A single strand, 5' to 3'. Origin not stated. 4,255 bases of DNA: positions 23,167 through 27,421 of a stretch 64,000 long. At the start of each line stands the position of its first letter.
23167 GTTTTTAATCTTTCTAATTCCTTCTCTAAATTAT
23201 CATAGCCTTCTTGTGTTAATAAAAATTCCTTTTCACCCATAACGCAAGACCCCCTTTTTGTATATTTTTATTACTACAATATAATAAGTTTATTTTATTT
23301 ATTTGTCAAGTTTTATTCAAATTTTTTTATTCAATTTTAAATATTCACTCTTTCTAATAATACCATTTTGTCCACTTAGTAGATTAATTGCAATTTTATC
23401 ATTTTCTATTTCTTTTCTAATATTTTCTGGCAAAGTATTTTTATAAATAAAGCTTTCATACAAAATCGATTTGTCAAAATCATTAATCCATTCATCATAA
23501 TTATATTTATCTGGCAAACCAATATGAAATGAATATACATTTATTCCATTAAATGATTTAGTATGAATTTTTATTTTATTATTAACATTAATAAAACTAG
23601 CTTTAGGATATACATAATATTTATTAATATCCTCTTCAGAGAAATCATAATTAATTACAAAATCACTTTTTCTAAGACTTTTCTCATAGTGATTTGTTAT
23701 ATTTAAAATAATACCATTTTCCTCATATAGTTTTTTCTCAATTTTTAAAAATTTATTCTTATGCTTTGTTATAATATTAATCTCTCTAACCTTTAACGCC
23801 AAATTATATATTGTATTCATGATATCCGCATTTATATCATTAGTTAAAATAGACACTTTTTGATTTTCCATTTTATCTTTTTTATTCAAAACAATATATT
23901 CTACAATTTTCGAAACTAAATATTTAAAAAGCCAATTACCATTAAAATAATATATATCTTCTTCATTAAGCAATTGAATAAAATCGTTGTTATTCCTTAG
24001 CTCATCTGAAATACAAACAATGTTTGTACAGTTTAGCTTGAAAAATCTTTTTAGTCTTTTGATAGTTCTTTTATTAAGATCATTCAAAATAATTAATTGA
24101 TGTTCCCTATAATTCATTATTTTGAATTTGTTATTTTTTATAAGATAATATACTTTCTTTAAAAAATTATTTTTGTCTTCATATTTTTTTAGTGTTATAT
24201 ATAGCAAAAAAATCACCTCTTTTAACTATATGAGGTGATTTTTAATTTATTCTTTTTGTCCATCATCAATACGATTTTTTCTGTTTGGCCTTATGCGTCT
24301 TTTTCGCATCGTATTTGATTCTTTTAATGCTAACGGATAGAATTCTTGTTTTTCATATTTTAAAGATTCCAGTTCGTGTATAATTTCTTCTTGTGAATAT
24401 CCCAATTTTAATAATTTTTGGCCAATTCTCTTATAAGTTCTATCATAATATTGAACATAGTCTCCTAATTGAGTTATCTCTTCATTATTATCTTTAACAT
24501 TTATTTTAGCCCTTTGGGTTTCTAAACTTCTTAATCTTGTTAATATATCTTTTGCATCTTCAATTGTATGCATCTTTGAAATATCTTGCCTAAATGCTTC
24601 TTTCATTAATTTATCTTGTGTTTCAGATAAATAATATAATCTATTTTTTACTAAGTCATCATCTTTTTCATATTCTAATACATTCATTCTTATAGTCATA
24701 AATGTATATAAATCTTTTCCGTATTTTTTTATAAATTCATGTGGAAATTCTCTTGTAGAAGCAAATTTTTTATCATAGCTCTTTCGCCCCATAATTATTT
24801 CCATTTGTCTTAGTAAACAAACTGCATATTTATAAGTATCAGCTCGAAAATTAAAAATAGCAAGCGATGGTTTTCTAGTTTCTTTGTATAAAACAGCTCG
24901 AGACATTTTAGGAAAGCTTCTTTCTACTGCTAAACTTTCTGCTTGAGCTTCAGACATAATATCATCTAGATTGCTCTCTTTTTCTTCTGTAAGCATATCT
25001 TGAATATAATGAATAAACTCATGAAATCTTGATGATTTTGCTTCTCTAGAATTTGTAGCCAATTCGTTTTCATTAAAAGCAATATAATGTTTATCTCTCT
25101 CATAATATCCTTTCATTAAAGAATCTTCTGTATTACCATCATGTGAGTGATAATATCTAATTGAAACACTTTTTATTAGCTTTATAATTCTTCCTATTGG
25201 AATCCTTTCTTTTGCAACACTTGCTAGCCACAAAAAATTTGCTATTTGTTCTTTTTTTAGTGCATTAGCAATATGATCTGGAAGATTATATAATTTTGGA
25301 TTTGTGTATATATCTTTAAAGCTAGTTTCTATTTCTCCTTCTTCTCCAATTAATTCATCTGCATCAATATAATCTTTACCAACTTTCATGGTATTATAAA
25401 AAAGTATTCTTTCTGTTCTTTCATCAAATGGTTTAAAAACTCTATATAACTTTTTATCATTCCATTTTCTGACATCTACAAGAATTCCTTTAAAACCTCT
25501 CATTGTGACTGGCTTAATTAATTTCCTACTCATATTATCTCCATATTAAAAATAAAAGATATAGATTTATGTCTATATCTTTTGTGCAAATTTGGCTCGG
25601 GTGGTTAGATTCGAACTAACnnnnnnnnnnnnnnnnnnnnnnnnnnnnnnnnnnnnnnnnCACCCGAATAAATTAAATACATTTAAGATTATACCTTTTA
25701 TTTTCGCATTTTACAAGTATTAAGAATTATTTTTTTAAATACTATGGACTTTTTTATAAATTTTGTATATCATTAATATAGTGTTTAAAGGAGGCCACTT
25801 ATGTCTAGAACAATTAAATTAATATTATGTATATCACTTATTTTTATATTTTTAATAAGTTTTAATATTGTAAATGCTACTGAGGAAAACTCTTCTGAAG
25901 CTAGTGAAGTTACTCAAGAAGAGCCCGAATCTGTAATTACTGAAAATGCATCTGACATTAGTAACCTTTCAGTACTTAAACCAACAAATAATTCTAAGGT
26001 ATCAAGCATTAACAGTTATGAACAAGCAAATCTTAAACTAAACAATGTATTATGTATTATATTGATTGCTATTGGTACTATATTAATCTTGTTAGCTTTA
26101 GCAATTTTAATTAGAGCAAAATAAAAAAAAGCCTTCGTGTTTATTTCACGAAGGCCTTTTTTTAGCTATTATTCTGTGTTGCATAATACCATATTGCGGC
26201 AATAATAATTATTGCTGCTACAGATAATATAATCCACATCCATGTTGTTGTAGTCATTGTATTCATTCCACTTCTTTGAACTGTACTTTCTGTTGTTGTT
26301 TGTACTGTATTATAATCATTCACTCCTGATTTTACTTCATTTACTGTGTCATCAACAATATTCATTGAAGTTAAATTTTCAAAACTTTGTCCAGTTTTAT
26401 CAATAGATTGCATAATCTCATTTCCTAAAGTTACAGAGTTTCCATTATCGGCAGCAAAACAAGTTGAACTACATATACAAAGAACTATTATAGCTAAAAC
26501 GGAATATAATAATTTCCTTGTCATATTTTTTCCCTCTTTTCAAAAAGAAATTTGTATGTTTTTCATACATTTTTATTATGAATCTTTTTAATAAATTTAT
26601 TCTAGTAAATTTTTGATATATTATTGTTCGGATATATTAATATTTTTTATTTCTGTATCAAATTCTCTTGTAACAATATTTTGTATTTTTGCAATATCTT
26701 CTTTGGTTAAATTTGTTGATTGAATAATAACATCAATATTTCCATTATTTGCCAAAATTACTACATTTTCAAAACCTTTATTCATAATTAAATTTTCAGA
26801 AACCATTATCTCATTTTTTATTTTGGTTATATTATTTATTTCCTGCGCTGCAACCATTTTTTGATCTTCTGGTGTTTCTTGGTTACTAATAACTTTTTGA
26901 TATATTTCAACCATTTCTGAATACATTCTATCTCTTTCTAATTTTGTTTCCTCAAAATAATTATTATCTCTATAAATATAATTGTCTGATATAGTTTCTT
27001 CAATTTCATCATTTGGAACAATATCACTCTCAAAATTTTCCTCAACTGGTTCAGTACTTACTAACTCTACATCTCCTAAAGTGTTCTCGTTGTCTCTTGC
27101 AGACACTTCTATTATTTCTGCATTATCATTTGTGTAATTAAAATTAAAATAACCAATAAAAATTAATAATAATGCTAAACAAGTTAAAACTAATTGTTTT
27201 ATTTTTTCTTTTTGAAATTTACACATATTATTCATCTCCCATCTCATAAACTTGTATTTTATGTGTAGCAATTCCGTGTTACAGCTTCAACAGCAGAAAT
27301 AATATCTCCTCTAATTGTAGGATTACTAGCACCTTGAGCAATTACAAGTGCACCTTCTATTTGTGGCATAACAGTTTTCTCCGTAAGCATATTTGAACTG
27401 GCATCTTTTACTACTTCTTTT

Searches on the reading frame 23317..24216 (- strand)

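Call 3: search_protein_families(library=pfam, proteins=[window:23317-24216:-], max_evalue=1)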
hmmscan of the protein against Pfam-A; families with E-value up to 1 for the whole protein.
window:23317-24216:- (299 aa): 0 families

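Call 4: search_protein_families(library=ncbifam, proteins=[window:23317-24216:-], max_evalue=1)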
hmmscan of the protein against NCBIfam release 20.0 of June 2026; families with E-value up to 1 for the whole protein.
window:23317-24216:- (299 aa): 1 family
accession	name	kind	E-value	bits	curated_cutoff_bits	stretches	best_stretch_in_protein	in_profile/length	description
NF006141.0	PRK08291.1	equivalog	0.23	10.4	408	1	116-197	130-211/330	cyclodeaminase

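Call 32: search_protein_families(library=phrogs, proteins=[window:23317-24216:-], max_evalue=0.1)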
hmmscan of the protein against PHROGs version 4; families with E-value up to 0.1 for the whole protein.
window:23317-24216:- (299 aa): 0 families

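Call 33: search_protein_families(library=padloc, proteins=[window:23317-24216:-], max_evalue=0.1)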
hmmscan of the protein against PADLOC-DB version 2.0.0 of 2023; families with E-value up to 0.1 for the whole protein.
window:23317-24216:- (299 aa): 0 families

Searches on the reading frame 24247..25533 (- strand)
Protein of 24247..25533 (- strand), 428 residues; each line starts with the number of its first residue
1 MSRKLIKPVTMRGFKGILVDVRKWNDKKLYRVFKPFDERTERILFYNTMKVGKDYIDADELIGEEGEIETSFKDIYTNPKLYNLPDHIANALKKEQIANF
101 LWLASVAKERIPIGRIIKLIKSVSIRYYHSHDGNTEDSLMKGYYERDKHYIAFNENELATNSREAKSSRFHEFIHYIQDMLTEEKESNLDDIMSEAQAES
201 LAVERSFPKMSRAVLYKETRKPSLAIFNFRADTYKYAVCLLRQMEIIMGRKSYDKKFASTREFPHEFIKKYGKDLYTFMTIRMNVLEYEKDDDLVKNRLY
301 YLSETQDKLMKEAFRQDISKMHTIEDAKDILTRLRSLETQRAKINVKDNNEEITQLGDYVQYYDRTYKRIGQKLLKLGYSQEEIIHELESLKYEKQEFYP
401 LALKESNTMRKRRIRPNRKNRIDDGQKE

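Call 3: search_protein_families(library=pfam, proteins=[window:24247-25533:-], max_evalue=1)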
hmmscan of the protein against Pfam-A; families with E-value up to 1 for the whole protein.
window:24247-25533:- (428 aa): 3 families
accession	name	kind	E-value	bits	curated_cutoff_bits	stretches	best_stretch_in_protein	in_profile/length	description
PF19551.4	DUF6074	-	0.061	14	27.2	1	360-392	33-65/83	Family of unknown function (DUF6074)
PF05184.20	SapB_1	-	0.14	12.7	25.2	0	372-390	14-32/38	Saposin-like type B, region 1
PF21982.2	RecX_HTH1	-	0.15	12.5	26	1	359-384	8-33/40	RecX, first three-helix domain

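Call 4: search_protein_families(library=ncbifam, proteins=[window:24247-25533:-], max_evalue=1)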
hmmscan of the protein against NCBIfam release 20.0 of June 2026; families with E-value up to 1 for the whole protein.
window:24247-25533:- (428 aa): 0 families

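Call 18: find_homologous_proteins(query=window:24247-25533:-)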
Query window:24247-25533:- (428 aa): 15 proteins with E <= 0.001 among 5103 candidates.
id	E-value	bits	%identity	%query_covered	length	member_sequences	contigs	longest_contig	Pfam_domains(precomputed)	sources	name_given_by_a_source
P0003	7.7e-245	830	100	89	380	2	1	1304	-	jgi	jgi:hypothetical protein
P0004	2.4e-204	697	75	96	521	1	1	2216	-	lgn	-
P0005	1.0e-162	560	64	94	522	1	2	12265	-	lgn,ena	-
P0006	4.7e-137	476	55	95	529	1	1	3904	-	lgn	-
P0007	9.7e-132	458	55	95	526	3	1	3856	-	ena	-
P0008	5.8e-129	449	53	95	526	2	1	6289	-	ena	-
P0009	1.2e-125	438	51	95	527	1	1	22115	-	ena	-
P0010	1.2e-124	435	53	95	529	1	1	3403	-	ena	-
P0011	9.7e-87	310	44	95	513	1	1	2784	-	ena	-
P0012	1.3e-80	290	42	93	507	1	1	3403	-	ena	-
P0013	4.7e-80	288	39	99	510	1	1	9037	-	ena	-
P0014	5.0e-80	288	55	59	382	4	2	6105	-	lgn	-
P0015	2.0e-79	286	38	95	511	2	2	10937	-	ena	-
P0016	8.8e-79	284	41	94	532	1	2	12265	-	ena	-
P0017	4.0e-25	107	31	76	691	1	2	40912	-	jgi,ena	-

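Call 24: find_encoding_contigs(protein=P0009, flank=10000, max_places=3)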
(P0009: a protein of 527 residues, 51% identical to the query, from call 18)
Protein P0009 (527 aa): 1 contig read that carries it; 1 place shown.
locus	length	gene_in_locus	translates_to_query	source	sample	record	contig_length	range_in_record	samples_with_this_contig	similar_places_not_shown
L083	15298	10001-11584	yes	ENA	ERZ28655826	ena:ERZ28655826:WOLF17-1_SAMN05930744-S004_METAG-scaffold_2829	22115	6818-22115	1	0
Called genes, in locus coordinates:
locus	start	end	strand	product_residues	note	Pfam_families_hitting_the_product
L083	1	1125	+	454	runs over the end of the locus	PF04055:Radical_SAM, PF13353:Fer4_12 (weak), PF13186:SPASM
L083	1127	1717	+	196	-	-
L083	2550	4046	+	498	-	PF00501:AMP-binding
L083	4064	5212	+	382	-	PF00278:Orn_DAP_Arg_deC, PF01168:Ala_racemase_N, PF02784:Orn_Arg_deC_N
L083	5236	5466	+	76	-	-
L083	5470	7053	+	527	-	PF03062:MBOAT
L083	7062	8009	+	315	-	-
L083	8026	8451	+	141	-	PF00293:NUDIX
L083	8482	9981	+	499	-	PF13396:PLDc_N (faint), PF13091:PLDc_2, PF00614:PLDc (weak)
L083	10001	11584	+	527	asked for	-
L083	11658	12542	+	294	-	PF04015:DUF362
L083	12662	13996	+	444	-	-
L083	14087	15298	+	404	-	?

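Call 25: find_encoding_contigs(protein=P0005, flank=10000, max_places=3)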
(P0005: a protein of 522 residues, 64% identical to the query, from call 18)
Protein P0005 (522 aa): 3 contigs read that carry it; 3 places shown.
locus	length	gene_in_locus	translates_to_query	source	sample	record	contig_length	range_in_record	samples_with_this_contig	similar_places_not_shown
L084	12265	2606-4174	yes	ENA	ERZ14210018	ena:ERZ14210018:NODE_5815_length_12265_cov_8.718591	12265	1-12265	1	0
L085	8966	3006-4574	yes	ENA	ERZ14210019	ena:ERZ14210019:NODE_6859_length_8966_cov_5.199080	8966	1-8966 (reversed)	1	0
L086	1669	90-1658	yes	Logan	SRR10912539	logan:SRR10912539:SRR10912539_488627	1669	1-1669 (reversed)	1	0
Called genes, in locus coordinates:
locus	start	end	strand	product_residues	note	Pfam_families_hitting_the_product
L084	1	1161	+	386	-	?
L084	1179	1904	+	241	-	PF04634:YezG-like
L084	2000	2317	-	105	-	-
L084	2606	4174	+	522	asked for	-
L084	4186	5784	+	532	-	-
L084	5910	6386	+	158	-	PF03449:GreA_GreB_N, PF01272:GreA_GreB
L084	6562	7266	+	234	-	PF00696:AA_kinase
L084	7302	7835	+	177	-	PF01765:RRF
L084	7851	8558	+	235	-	PF01255:Prenyltransf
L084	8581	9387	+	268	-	PF01148:CTP_transf_1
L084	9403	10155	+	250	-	PF02163:Peptidase_M50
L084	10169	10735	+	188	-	-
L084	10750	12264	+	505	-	?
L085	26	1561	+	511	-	PF01676:Metalloenzyme, PF06415:iPGM_N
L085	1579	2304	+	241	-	PF04634:YezG-like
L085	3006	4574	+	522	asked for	-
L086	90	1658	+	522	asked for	-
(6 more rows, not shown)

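Call 32: search_protein_families(library=phrogs, proteins=[window:24247-25533:-], max_evalue=0.1)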
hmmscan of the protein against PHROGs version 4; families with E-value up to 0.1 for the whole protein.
window:24247-25533:- (428 aa): 2 families
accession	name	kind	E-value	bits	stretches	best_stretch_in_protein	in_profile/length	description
phrog_8049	-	unknown function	0.00091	20.2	1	298-372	53-127/158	-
phrog_16003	-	unknown function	0.088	14.1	0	110-196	29-116/158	-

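Call 33: search_protein_families(library=padloc, proteins=[window:24247-25533:-], max_evalue=0.1)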
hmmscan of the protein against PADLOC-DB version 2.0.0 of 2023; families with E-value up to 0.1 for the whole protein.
window:24247-25533:- (428 aa): 0 families

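Call 64: search_solved_structures(query=A2, max_evalue=10)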
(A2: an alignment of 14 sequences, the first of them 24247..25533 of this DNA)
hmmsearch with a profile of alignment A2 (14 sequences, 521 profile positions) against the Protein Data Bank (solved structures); distinct sequences matched with E-value up to 10: 1.
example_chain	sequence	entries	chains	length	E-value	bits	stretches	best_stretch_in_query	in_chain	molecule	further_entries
4put_A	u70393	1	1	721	1.2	11.1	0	172-192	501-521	Cytosolic oligopeptidase A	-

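Call 77: search_protein_families(library=pfam, proteins=[L084:4186-5784:+, L084:2000-2317:-], max_evalue=0.001)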
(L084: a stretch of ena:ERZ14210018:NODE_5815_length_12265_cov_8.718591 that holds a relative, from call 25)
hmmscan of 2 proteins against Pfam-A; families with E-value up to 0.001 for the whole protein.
L084:4186-5784:+ (532 aa): 0 families

L084:2000-2317:- (105 aa): 0 families

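Call 85: search_protein_families(library=pfam, alignment_id=A2, max_evalue=0.1)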
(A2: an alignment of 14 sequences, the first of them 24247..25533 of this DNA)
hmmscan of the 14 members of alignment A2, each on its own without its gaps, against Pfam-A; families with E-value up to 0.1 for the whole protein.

A. member 1, window:24247-25533:- (428 aa): 1 family
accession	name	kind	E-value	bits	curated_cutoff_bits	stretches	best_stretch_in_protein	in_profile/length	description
PF19551.4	DUF6074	-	0.061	14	27.2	0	360-392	33-65/83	Family of unknown function (DUF6074)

B. families by the number of members that match (of 14 scanned): 5 families
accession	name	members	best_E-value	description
PF20296.3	MTaX1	2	0.0057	Methylase-associated X1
PF19551.4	DUF6074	2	0.061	Family of unknown function (DUF6074)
PF20092.4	DUF6483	1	0.01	Family of unknown function (DUF6483)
PF22448.1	RepB_primase_C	1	0.08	RepB DNA-primase C-terminal helical domain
PF08542.16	Rep_fac_C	1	0.096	Replication factor C C-terminal domain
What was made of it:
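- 24247..25533 (-): HExxH428, member of a separate, narrow, fast-evolving HExxH family; lacks the family's ~100-aa C-terminal domain. No peptidase Pfam hit in any member (call 85).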

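Call 95: find_related_loci(query=A2, collection=viral_contigs, flank=5000)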
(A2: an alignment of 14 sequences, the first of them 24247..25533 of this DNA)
Query A2 (428 aa) in viral_contigs; peptide patterns used: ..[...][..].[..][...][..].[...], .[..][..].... (x = any residue, [..] = any of these).
192 stretches matched a pattern, but none encodes a relative of the query by tblastn (E <= 1e-3).

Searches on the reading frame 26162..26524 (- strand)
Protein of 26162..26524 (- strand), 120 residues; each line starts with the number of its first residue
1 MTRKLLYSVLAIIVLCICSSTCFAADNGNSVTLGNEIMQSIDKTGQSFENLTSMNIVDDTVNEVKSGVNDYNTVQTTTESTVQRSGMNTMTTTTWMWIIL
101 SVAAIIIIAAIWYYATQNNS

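Call 77: search_protein_families(library=pfam, proteins=[window:26162-26524:-], max_evalue=0.001)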
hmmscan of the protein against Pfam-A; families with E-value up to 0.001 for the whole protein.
window:26162-26524:- (120 aa): 2 families
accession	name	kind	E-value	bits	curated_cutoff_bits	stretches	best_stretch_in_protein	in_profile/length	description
PF01456.22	Mucin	-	2.8e-06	27.8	34.7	1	1-94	2-88/143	Mucin-like glycoprotein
PF10176.14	NEDD4_Bsd2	-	0.00039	21.1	24.7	1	14-115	25-118/130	NEDD4/Bsd2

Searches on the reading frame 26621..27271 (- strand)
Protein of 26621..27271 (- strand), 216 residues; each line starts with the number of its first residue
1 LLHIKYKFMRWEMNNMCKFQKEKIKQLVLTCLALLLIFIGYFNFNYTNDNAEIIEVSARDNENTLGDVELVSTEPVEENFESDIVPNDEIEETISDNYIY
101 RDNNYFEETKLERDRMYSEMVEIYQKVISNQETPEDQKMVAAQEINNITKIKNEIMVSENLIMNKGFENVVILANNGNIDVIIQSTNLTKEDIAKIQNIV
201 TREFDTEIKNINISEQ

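Call 77: search_protein_families(library=pfam, proteins=[window:26621-27271:-], max_evalue=0.001)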
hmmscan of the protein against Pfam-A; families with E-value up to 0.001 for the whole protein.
window:26621-27271:- (216 aa): 1 family
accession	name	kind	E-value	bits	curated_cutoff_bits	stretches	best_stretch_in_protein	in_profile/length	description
PF12685.13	SpoIIIAH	-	1.1e-36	127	30.6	1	25-213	2-191/191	SpoIIIAH-like protein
